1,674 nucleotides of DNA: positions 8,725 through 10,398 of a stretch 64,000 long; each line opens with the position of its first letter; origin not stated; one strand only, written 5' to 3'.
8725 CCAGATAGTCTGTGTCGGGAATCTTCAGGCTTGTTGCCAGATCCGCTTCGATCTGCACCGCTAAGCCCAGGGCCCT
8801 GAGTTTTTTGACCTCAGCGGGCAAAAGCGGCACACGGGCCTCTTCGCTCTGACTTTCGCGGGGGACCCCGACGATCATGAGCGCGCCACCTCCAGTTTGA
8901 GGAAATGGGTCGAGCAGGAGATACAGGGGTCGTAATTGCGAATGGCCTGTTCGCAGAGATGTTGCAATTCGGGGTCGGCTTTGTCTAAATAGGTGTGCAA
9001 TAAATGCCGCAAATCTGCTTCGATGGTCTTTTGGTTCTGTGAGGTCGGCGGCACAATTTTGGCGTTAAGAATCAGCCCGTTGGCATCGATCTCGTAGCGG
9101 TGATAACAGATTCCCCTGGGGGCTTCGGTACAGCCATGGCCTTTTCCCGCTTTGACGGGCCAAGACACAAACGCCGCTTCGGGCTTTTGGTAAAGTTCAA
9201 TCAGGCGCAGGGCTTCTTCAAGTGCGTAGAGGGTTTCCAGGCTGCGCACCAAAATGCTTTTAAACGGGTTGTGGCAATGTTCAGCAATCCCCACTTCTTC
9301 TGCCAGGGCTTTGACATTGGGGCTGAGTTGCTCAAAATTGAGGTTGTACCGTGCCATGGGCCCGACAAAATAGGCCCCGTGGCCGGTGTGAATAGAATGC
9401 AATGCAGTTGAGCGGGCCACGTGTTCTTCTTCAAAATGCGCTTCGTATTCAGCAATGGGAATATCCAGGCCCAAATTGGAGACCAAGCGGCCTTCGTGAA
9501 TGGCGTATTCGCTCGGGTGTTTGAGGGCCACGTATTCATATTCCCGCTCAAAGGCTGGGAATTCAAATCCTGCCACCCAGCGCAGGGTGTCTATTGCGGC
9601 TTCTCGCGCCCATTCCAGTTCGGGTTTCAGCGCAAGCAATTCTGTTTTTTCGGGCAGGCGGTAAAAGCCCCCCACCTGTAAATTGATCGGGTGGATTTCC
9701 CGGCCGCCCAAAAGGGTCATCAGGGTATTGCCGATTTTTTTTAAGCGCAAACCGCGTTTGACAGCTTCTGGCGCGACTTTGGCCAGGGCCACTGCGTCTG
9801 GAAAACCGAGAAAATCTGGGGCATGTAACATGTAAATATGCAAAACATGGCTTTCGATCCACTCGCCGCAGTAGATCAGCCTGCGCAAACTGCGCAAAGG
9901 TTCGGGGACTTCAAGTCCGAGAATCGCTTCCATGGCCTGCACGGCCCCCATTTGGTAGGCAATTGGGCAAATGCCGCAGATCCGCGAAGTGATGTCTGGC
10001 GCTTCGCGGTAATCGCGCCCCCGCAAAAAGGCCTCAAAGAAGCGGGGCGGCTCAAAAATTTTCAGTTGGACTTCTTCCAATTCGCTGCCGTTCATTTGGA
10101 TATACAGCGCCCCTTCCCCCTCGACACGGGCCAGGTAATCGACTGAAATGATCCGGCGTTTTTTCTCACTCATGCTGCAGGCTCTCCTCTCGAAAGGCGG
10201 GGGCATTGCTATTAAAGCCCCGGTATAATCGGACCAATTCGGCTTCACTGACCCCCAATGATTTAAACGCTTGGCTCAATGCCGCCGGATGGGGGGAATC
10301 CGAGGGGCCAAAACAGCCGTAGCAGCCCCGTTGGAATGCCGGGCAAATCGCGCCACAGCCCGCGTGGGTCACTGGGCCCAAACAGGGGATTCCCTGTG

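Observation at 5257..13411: Group 3b NADP-coupled [NiFe]-hydrogenase, PntAB transhydrogenase and maturation genes in one translationally coupled gene train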

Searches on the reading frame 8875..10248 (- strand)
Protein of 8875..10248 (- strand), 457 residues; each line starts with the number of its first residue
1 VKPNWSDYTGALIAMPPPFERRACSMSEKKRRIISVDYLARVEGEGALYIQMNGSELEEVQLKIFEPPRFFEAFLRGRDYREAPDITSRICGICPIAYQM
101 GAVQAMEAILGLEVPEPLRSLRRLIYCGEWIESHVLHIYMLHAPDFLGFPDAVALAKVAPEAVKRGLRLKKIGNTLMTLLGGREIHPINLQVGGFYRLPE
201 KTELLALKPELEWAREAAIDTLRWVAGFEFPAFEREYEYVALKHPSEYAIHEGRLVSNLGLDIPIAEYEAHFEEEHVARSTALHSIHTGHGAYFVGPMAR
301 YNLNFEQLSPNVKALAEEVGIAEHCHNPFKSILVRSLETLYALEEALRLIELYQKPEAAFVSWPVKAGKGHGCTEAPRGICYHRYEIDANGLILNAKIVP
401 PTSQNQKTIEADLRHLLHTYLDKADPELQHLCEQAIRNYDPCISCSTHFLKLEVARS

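Call 3: search_protein_families(library=pfam, proteins=[window:8875-10248:-])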
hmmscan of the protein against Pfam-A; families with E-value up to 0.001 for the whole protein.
window:8875-10248:- (457 aa): 1 family
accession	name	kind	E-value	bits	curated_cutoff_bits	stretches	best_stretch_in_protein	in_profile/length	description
PF00374.24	NiFeSe_Hases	-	1.1e-30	107.5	25.8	2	69-153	1-85/508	Nickel-dependent hydrogenase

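Call 4: search_protein_families(library=ncbifam, proteins=[window:8875-10248:-])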
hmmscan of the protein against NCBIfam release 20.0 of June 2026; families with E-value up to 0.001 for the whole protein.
window:8875-10248:- (457 aa): 11 families
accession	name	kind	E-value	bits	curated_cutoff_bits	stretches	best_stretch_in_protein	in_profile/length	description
NF040828.1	sulfhyd_ShyA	equivalog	1.4e-81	274.5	700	1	33-452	2-415/415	NAD(P)-dependent hydrogenase/sulfhydrogenase 2 subunit alpha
NF040832.1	sulfhyd_HydA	equivalog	2.3e-74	251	880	1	34-452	5-426/426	NADPH-dependent hydrogenase/sulfhydrogenase 1 subunit alpha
NF041785.2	VhuA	equivalog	9.1e-40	136.5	800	2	34-196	4-173/418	F420-non-reducing hydrogenase Vhu subunit A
TIGR03295.1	frhA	equivalog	1.4e-37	129.7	392.5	1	34-451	5-398/412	coenzyme F420 hydrogenase subunit alpha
NF033181.1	NiFeSe_hydrog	equivalog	2.2e-35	122.5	600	2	34-152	4-121/507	nickel-dependent hydrogenase large subunit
NF045518.1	H2_NiFeSe_large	exception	3e-33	115.4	780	2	34-176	4-142/485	NiFeSe hydrogenase large subunit HysA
NF007550.0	PRK10170.1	equivalog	2.6e-19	69.1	1101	2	20-153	6-138/597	Ni/Fe-hydrogenase large subunit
NF007778.0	PRK10467.1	equivalog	4.4e-17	61.6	969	1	34-152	5-122/567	hydrogenase 2 large subunit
NF041786.2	VhuU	equivalog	0.00034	20.3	70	1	431-450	10-29/45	F420-non-reducing hydrogenase selenoprotein subunit VhuU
TIGR01962.1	NuoD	equivalog_domain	0.00046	19.2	459.35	1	48-140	20-112/386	NADH dehydrogenase (quinone) subunit D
NF004739.1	PRK06075.1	equivalog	0.00063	18.6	360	0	44-139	14-109/384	NADH-quinone oxidoreductase subunit D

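Call 10: find_homologous_proteins(query=window:8875-10173:-, max_evalue=1e-20)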
Query window:8875-10173:- (432 aa): 8000 proteins with E <= 1e-20 among 8000 candidates; the best 120 are listed.
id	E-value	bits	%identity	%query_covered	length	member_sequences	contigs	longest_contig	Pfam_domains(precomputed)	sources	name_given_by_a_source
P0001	3.4e-293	990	100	100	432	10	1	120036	PF00374.25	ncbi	-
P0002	2.3e-258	875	88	100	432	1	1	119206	PF00374.25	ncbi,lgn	ncbi:MAG: Ni/Fe hydrogenase subunit alpha [Candidatus Sericytochromatia bacterium]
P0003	2.2e-256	869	88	100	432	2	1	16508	PF00374.25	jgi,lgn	-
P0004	3.3e-220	749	75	100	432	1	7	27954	PF00374.25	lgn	-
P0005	1.9e-214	730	72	100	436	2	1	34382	PF00374.25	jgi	-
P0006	3.1e-210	716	73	99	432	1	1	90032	PF00374.25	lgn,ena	-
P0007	7.2e-205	699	70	100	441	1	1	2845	PF00374.25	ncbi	ncbi:MAG: Ni/Fe hydrogenase subunit alpha [Candidatus Sericytochromatia bacterium]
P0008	6.6e-198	676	69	99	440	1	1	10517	PF00374.25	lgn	-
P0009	1.0e-197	675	68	100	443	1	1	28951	PF00374.25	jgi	jgi:sulfhydrogenase subunit alpha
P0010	1.1e-196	672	69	99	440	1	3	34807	PF00374.25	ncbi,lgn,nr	ncbi:Ni/Fe hydrogenase subunit alpha [Deltaproteobacteria bacterium PRO3]|nr:Ni/Fe hydrogenase subun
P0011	1.9e-195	668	65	99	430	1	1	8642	PF00374.25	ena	-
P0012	5.1e-195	666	65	99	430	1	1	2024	PF00374.25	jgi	jgi:coenzyme F420-reducing hydrogenase alpha subunit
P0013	8.2e-195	666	65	99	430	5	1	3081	PF00374.25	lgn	-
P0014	8.4e-195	666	68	99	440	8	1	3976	PF00374.25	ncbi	-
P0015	1.8e-194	665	66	99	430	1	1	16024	PF00374.25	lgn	-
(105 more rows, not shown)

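Call 11: find_related_loci(query=window:8875-10173:-, collection=genome_contigs, flank=10000)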
Query window:8875-10173:- (432 aa) in genome_contigs; peptide patterns used: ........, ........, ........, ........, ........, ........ (x = any residue, [..] = any of these).
599 stretches matched a pattern (row limit reached: there are more); 571 encode a relative of the query (tblastn E <= 1e-3); the best 80 are kept; 80 distinct loci.
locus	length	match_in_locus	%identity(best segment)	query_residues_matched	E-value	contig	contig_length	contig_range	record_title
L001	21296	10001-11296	97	1-432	0e+0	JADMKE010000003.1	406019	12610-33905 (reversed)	MAG: Candidatus Sericytochromatia bacterium isolate MAG_89 NODE_22_length_406019_cov_18.273854, whole genome shotgun seq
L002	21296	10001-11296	88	1-432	0e+0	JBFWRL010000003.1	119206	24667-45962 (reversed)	MAG: Candidatus Sericytochromatia bacterium isolate CA_2019_TPBF_205 NODE_1455_length_119206_cov_4.181048_TPBF, whole ge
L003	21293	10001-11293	74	7-432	0e+0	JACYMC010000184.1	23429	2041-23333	MAG: Candidatus Sericytochromatia bacterium isolate T60_A2020_004 NODE_1840_length_23429_cov_14.5662, whole genome shotg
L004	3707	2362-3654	64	1-431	0e+0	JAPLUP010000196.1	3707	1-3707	MAG: Candidatus Zixiibacteriota bacterium isolate LacPavin_0920_SED4_MAG_53_9 LacPavin_0920_SED4_scaffold_2826418, whole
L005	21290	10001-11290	64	2-431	0e+0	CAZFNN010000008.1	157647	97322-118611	MAG TPA_asm: uncultured Ignavibacteria bacterium isolate SRP323723_co1_126 genome assembly, contig: NODE_76_length_15764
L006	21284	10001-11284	64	4-431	0e+0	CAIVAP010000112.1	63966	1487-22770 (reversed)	uncultured bacterium isolate AlinenSediments_bin-0053 genome assembly, contig: bin-0053:112/302, whole genome shotgun se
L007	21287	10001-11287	65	4-432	0e+0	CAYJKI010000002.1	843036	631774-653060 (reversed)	MAG TPA_asm: uncultured Ignavibacteria bacterium isolate ERP124720_co1_89 genome assembly, contig: NODE_8_length_843036_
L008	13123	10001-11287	65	4-432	0e+0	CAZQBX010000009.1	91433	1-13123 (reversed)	MAG TPA_asm: uncultured Ignavibacteria bacterium isolate binchicken_co16_313 genome assembly, contig: NODE_421_length_91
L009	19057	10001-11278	65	7-432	0e+0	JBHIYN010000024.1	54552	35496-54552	MAG: Gammaproteobacteria bacterium isolate MAG77 WDNA06_bin.19.orig_24, whole genome shotgun sequence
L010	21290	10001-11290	64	5-431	0e+0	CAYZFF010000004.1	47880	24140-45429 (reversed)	MAG TPA_asm: uncultured Cytophagia bacterium isolate SRP173033_co1_156 genome assembly, contig: NODE_973_length_47880_co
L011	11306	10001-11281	63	3-429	0e+0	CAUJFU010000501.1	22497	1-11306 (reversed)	MAG: Myxococcota bacterium isolate KLAP109 genome assembly, contig: KLAP109_236473, whole genome shotgun sequence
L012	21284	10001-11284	63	4-431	0e+0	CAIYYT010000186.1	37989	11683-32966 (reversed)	uncultured bacterium isolate AlinenSedimentsCore2_bin-0496 genome assembly, contig: bin-0496:186/266, whole genome shotg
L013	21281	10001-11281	63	3-429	0e+0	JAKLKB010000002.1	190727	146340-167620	MAG: Myxococcota bacterium isolate MAG.451 MAG.451-scaffold_96, whole genome shotgun sequence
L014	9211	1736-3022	65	3-431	0e+0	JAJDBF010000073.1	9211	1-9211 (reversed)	MAG: Nitrospinaceae bacterium isolate OFTM7 OFTM7_72, whole genome shotgun sequence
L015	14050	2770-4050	63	5-431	0e+0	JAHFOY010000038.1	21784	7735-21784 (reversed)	MAG: Planctomycetota bacterium isolate nzgw514 NODE_2189_length_21785_cov_4.310284, whole genome shotgun sequence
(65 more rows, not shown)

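Call 14: find_encoding_contigs(protein=P0004, flank=8000, max_places=3)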
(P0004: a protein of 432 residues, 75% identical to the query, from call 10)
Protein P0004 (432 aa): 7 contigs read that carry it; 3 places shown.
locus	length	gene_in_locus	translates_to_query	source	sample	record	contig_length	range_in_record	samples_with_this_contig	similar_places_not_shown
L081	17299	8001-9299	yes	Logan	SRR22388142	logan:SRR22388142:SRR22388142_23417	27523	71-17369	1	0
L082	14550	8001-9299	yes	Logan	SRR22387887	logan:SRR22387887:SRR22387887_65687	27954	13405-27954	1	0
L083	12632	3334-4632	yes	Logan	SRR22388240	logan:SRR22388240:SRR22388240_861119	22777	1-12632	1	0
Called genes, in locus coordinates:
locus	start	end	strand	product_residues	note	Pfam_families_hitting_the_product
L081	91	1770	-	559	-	PF13537:GATase_7 (weak), PF00733:Asn_synthase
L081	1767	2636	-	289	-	PF05050:Methyltransf_21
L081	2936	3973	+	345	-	PF00586:AIRS, PF02769:AIRS_C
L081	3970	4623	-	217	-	PF00156:Pribosyltran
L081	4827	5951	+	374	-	PF12838:Fer4_7 (faint), PF13534:Fer4_17 (faint), PF13746:Fer4_18 (faint), PF25160:LdpA_Fe-S-bd (faint), PF12797:Fer4_2 (faint), PF17179:Fer4_22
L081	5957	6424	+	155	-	PF00027:cNMP_binding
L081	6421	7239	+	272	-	PF00175:NAD_binding_1, PF10418:DHODB_Fe-S_bind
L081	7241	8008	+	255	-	PF01058:Oxidored_q6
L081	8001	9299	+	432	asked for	PF00374:NiFeSe_Hases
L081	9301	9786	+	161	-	PF01750:HycI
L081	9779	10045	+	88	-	PF01155:HypA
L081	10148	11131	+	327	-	PF13302:Acetyltransf_3 (faint), PF13508:Acetyltransf_7 (faint), PF00583:Acetyltransf_1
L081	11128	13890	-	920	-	PF13385:Laminin_G_3, PF01833:TIG, PF13385:Laminin_G_3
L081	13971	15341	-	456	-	PF03415:Peptidase_C11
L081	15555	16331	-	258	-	PF05721:PhyH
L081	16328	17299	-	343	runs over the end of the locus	-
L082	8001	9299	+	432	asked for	PF00374:NiFeSe_Hases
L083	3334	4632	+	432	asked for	PF00374:NiFeSe_Hases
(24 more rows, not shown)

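Call 15: find_encoding_contigs(protein=P0005, flank=8000, max_places=3)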
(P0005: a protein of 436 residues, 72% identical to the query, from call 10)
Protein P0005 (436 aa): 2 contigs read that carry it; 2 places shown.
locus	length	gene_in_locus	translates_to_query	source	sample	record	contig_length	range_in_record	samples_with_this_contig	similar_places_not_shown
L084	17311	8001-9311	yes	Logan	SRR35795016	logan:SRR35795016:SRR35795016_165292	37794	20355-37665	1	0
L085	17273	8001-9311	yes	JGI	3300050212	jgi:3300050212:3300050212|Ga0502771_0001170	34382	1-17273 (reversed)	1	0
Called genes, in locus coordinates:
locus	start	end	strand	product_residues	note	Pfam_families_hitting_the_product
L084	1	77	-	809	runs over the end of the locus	PF00708:Acylphosphatase, PF07503:zf-HYPF, PF01300:Sua5_yciO_yrdC, PF17788:HypF_C, PF22521:HypF_C_2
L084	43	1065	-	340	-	PF01180:DHO_dh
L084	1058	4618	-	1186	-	PF01855:POR_N, PF17147:PFOR_II, PF01558:POR, PF10371:EKR, PF00037:Fer4 (weak), PF12838:Fer4_7, PF13484:Fer4_16, PF02775:TPP_enzyme_C, +6 more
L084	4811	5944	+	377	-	PF14697:Fer4_21 (faint), PF12797:Fer4_2 (faint), PF17179:Fer4_22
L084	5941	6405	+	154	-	PF00027:cNMP_binding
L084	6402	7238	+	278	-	PF00175:NAD_binding_1, PF10418:DHODB_Fe-S_bind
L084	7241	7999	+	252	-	PF01058:Oxidored_q6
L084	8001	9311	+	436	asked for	PF00374:NiFeSe_Hases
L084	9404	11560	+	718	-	PF11412:DsbD_N, PF02683:DsbD_TM, PF13899:Thioredoxin_7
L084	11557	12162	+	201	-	PF00578:AhpC-TSA, PF08534:Redoxin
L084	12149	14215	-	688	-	PF07695:7TMR-DISM_7TM (weak), PF00512:HisKA, PF02518:HATPase_c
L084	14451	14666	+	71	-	-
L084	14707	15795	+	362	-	PF21016:RlmN_N, PF04055:Radical_SAM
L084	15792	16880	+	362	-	PF16745:RsgA_N, PF03193:RsgA_GTPase, PF01926:MMR_HSR1 (weak)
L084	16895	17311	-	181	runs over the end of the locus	?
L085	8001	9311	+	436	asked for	PF00374:NiFeSe_Hases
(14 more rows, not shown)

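Call 16: find_encoding_contigs(protein=P0006, flank=8000, max_places=3)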
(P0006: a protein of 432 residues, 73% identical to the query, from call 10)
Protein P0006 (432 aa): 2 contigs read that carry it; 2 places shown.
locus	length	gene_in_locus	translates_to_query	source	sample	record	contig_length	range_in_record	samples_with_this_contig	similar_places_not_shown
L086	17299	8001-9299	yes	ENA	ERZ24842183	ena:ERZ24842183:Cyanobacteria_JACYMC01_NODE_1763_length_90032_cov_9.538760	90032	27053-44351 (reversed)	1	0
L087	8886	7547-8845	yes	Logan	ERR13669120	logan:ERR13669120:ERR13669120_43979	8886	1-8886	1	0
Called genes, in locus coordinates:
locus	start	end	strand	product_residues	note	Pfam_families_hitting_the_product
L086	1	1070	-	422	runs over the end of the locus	PF01882:DUF58 (weak)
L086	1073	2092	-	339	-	PF20030:bpMoxR, PF00004:AAA (weak), PF07726:AAA_3, PF07728:AAA_5, PF17863:AAA_lid_2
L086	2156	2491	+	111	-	-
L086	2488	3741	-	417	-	PF01547:SBP_bac_1, PF13416:SBP_bac_8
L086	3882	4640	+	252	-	-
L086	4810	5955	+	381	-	PF13183:Fer4_8 (faint), PF13534:Fer4_17 (faint), PF13746:Fer4_18 (faint), PF12838:Fer4_7 (faint), PF14697:Fer4_21 (faint), PF25160:LdpA_Fe-S-bd (faint), PF13237:Fer4_10 (faint), PF17179:Fer4_22, +1 more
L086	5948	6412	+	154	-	PF00027:cNMP_binding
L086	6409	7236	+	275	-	PF00175:NAD_binding_1, PF10418:DHODB_Fe-S_bind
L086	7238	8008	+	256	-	PF01058:Oxidored_q6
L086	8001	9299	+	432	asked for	PF00374:NiFeSe_Hases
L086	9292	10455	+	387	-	PF05222:AlaDh_PNT_N, PF02826:2-Hacid_dh_C (faint), PF01262:AlaDh_PNT_C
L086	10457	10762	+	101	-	PF12769:PNTB_4TM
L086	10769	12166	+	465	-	PF02233:PNTB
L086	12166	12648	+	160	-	PF01750:HycI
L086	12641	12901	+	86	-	PF01155:HypA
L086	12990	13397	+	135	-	PF02537:CRCB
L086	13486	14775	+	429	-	PF00515:TPR_1 (faint), PF07719:TPR_2 (faint), PF13174:TPR_6 (faint), PF13176:TPR_7 (faint), PF13181:TPR_8 (faint), PF13424:TPR_12 (faint), PF13428:TPR_14 (faint), PF13432:TPR_16 (faint), +1 more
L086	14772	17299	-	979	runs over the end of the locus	-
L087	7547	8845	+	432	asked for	PF00374:NiFeSe_Hases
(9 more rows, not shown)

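Call 18: find_encoding_contigs(protein=P0003, flank=8000, max_places=2)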
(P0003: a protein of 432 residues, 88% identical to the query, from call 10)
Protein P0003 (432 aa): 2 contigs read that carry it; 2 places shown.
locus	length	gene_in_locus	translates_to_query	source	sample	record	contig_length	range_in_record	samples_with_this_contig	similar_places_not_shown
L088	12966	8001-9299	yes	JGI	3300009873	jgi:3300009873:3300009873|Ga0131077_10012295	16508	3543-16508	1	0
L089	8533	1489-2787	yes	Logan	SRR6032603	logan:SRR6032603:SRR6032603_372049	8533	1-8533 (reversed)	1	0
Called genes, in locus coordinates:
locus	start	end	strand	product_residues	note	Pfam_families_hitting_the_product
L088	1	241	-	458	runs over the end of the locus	PF02254:TrkA_N (faint), PF06241:Castor_Poll_mid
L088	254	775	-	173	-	-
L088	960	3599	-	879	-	PF25596:CPSase_L_D1, PF02786:CPSase_L_D2, PF02787:CPSase_L_D3, PF25596:CPSase_L_D1, PF02222:ATP-grasp (weak), PF02786:CPSase_L_D2, PF15632:ATPgrasp_Ter (weak)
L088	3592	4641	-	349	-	PF00988:CPSase_sm_chain, PF00117:GATase, PF07722:Peptidase_C26 (faint)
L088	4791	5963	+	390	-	PF13746:Fer4_18 (faint), PF12838:Fer4_7 (faint), PF13183:Fer4_8 (faint), PF13187:Fer4_9 (faint), PF13534:Fer4_17 (faint), PF25160:LdpA_Fe-S-bd (faint), PF13237:Fer4_10 (faint), PF17179:Fer4_22, +2 more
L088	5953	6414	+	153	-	PF00027:cNMP_binding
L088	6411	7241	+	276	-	PF00175:NAD_binding_1, PF10418:DHODB_Fe-S_bind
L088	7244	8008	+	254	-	PF01058:Oxidored_q6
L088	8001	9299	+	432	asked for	PF00374:NiFeSe_Hases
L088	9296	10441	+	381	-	PF05222:AlaDh_PNT_N, PF02826:2-Hacid_dh_C (faint), PF01262:AlaDh_PNT_C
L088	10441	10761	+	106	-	PF12769:PNTB_4TM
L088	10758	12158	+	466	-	PF02233:PNTB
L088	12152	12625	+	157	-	PF01750:HycI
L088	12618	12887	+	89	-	PF01155:HypA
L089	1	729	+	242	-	?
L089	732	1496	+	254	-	PF01058:Oxidored_q6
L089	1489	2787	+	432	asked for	PF00374:NiFeSe_Hases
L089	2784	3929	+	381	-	PF05222:AlaDh_PNT_N, PF02826:2-Hacid_dh_C (faint), PF01262:AlaDh_PNT_C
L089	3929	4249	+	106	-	PF12769:PNTB_4TM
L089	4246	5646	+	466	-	PF02233:PNTB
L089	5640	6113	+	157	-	PF01750:HycI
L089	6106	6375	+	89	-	PF01155:HypA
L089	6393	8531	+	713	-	?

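Call 19: find_encoding_contigs(protein=P0009, flank=8000, max_places=2)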
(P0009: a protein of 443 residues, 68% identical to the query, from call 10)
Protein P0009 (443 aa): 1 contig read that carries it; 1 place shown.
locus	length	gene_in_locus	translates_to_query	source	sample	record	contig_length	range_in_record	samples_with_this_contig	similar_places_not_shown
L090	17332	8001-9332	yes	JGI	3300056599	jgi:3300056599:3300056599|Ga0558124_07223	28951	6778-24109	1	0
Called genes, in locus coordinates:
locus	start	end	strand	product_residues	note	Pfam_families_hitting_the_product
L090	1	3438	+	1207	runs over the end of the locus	PF01855:POR_N, PF17147:PFOR_II, PF01558:POR, PF10371:EKR, PF12837:Fer4_6, PF12838:Fer4_7, PF13183:Fer4_8, PF13237:Fer4_10, +6 more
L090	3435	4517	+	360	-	PF01180:DHO_dh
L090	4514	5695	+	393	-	PF12838:Fer4_7 (faint), PF13534:Fer4_17 (faint), PF25160:LdpA_Fe-S-bd (faint), PF12797:Fer4_2 (faint), PF13237:Fer4_10 (faint), PF17179:Fer4_22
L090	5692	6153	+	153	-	PF00027:cNMP_binding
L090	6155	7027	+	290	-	PF00175:NAD_binding_1, PF10418:DHODB_Fe-S_bind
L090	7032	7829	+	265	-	PF01058:Oxidored_q6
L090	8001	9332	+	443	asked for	PF00374:NiFeSe_Hases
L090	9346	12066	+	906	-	PF01326:PPDK_N, PF00391:PEP-utilizers, PF02896:PEP-utilizers_C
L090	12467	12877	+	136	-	PF07963:N_methyl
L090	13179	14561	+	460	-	PF04052:TolB_N, PF00930:DPPIV_N (faint), PF26550:Tricorn_2nd, PF26549:Tricorn_N, PF07676:PD40, PF26550:Tricorn_2nd, PF26549:Tricorn_N (weak), PF07676:PD40, +2 more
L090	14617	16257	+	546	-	PF00072:Response_reg, PF00158:Sigma54_activat, PF14532:Sigma54_activ_2, PF25601:AAA_lid_14, PF02954:HTH_8 (weak)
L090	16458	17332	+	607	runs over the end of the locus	PF00005:ABC_tran, PF14524:Wzt_C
